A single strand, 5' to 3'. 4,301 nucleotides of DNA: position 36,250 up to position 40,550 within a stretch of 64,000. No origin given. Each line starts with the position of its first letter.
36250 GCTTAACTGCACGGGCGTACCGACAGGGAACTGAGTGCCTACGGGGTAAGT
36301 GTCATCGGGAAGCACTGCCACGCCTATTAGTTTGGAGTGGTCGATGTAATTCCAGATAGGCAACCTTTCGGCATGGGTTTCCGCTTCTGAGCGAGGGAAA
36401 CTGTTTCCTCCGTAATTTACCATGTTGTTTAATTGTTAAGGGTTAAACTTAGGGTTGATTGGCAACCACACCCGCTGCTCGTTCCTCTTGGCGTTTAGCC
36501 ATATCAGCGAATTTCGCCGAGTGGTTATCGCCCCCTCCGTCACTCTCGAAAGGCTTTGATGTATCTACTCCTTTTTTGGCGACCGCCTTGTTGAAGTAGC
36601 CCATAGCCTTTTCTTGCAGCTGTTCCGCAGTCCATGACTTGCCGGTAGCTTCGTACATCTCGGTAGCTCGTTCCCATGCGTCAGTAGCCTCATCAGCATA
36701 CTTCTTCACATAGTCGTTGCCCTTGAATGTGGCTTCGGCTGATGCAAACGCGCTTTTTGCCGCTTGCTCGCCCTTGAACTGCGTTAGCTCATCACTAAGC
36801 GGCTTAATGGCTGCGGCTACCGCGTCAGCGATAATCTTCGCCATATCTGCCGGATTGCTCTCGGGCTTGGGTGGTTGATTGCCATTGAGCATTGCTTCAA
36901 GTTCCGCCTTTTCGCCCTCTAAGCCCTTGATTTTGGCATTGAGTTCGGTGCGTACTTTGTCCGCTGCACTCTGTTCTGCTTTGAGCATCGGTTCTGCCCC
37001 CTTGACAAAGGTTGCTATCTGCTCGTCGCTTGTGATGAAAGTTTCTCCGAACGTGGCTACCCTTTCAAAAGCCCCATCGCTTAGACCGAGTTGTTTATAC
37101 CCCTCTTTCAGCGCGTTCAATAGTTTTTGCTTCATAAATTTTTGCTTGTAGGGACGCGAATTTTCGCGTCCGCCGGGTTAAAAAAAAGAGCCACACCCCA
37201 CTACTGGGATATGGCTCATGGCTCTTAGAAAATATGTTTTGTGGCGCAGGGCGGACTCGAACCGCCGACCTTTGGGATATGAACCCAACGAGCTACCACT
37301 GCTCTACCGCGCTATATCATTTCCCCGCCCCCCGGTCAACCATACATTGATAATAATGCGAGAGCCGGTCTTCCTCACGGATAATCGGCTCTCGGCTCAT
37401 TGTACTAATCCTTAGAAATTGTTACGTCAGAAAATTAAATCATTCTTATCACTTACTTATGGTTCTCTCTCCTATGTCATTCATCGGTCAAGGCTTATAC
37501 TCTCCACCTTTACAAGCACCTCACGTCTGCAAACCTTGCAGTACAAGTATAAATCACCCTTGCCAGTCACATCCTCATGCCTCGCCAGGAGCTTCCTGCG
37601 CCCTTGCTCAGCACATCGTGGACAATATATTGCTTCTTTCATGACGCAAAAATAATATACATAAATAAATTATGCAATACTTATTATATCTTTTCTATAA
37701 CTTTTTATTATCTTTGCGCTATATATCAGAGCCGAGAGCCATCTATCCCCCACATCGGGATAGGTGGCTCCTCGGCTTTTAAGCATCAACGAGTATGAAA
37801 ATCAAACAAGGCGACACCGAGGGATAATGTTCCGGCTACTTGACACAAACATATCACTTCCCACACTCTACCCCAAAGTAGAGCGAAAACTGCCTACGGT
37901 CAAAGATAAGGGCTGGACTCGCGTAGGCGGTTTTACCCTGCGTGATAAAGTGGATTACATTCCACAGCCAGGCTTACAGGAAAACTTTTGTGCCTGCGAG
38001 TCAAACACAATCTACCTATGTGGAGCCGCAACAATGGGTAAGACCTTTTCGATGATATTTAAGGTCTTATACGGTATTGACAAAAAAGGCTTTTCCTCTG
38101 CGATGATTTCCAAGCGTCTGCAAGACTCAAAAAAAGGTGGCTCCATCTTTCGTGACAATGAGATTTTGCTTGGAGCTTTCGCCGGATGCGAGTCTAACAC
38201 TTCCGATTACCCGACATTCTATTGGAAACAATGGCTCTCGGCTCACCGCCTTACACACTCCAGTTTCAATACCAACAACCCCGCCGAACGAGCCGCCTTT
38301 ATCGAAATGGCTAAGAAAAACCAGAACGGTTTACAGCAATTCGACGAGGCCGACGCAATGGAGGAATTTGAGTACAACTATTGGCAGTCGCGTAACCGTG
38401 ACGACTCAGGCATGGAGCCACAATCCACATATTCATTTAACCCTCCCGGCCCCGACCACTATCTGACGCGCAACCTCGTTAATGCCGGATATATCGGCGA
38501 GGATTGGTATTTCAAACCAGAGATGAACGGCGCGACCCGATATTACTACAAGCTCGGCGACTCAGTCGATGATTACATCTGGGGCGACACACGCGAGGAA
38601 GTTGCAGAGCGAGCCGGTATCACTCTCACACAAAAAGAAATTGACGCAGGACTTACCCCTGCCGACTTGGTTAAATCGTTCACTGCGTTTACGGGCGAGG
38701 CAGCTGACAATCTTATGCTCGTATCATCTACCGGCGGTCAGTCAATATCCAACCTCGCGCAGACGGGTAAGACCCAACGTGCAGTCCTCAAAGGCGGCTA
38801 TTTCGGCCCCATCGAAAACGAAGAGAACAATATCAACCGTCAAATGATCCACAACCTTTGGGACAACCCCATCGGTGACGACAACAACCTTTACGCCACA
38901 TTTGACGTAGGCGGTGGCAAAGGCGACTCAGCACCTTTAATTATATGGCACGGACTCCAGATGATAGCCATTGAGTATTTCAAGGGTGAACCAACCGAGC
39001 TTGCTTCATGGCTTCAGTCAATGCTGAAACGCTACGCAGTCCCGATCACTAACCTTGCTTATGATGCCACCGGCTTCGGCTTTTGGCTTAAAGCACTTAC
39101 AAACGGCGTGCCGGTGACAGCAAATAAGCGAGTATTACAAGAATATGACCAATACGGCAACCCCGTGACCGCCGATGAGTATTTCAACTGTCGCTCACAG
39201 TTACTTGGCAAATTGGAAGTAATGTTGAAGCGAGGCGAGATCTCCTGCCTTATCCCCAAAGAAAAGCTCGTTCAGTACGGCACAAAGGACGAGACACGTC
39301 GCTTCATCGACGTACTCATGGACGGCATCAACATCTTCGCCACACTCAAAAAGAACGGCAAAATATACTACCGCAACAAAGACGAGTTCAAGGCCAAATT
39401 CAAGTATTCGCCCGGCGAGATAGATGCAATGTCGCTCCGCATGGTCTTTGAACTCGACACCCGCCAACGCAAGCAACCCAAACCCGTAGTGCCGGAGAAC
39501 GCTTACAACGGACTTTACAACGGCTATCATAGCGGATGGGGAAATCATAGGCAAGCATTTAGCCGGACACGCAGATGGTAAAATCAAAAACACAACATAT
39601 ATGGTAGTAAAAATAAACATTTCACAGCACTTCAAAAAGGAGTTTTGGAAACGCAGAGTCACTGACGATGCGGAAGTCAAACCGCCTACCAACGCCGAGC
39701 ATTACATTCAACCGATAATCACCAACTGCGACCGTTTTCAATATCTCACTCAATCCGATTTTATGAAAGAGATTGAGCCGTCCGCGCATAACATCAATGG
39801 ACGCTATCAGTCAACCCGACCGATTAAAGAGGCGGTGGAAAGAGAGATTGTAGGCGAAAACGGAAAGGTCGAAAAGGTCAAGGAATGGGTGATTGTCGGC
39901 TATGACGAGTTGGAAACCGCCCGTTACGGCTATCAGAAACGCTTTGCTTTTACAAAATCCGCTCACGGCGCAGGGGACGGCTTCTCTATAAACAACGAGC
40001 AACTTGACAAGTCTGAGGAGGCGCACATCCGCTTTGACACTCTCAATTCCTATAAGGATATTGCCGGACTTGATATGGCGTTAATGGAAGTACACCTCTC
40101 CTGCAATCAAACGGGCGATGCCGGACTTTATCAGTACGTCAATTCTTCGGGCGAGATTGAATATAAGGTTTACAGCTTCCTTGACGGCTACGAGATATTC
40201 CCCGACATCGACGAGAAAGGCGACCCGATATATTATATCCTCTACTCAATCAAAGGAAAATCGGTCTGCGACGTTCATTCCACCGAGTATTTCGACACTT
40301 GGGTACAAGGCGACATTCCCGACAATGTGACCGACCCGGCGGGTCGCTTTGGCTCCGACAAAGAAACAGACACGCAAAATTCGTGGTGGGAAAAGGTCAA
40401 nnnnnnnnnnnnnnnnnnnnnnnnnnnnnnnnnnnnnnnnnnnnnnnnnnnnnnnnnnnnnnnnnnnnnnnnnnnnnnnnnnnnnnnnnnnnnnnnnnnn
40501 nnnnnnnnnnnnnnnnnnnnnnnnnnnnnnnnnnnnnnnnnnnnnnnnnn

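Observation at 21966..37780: Conserved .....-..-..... leader motif with hairpin and U-tract at the heads of late transcription units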

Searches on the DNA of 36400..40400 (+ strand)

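Call 8: search_dna_similar(query=window:36400-40400:+, collection=phages, mode=near)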
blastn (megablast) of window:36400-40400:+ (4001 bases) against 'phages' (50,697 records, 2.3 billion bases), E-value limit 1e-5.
No match.

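Call 36: search_rna_families(source=window, start=37150, end=37850, threshold=evalue, max_evalue=10)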
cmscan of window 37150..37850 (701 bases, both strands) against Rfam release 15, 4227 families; matches with E-value up to 10: 12.
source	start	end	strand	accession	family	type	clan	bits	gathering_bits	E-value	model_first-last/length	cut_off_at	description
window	37242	37313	-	RF00005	tRNA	Gene; tRNA;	CL00001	63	29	3e-13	1-71/71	no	tRNA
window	37725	37782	+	RF03686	mir-9424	Gene; miRNA;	-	25.4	90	0.0064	1-68/68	no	mir-9424 microRNA precursor family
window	37662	37784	+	RF01608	ceN102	Gene; snRNA; snoRNA; HACA-box;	-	23.5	50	0.36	1-142/142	no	Caenorhabditis snoRNA ceN80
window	37725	37782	-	RF03686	mir-9424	Gene; miRNA;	-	20.9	90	0.13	1-68/68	no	mir-9424 microRNA precursor family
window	37734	37780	+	RF02802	PyrR204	Gene; snRNA; snoRNA; HACA-box;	-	19.9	71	0.19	1-57/57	no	Pyrobaculum sRNA 204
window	37728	37779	+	RF04170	MIR7723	Gene; miRNA;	-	18.2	200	0.52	1-235/235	no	MIR7723 microRNA precursor family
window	37595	37726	+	RF02412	snoR144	Gene; snRNA; snoRNA; HACA-box;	-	18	100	0.89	1-145/145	no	Small nucleolar RNA snoR144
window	37182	37240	-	RF00111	SdsR_RyeB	Gene; sRNA;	CL00105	17.9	38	1.9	1-100/100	no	SdsR_RyeB RNA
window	37623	37681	-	RF02322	TtnuHACA15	Gene; snRNA; snoRNA; HACA-box;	-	16.1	100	5.7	1-117/117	no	Tetrahymena snoRNA TtnuHACA15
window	37243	37313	-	RF01684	mascRNA-menRNA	Gene;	-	14.5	42.5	6.4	1-56/56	no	MALAT1-associated small cytoplasmic RNA/MEN beta RNA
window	37455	37488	-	RF01308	sR58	Gene; snRNA; snoRNA; CD-box;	-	13.8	55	3.7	1-55/55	no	Small nucleolar RNA sR58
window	37419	37482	-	RF01478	rli47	Gene; sRNA;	-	10.2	200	2.9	1-508/508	no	Listeria sRNA rli47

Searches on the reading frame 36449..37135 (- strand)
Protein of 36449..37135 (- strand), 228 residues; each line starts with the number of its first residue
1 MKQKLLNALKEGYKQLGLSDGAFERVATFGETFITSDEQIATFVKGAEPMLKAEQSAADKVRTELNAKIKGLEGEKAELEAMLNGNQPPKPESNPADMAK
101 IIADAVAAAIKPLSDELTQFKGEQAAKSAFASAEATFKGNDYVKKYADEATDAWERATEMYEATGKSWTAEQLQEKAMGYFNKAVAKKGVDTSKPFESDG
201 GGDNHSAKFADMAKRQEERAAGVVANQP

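Call 13: search_protein_families(library=phrogs, proteins=[window:36449-37135:-])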
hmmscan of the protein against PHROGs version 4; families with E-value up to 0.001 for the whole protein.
window:36449-37135:- (228 aa): 1 family
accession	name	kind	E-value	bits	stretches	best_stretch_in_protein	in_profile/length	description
phrog_5824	-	unknown function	1.4e-18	68.5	1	1-192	1-210/228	-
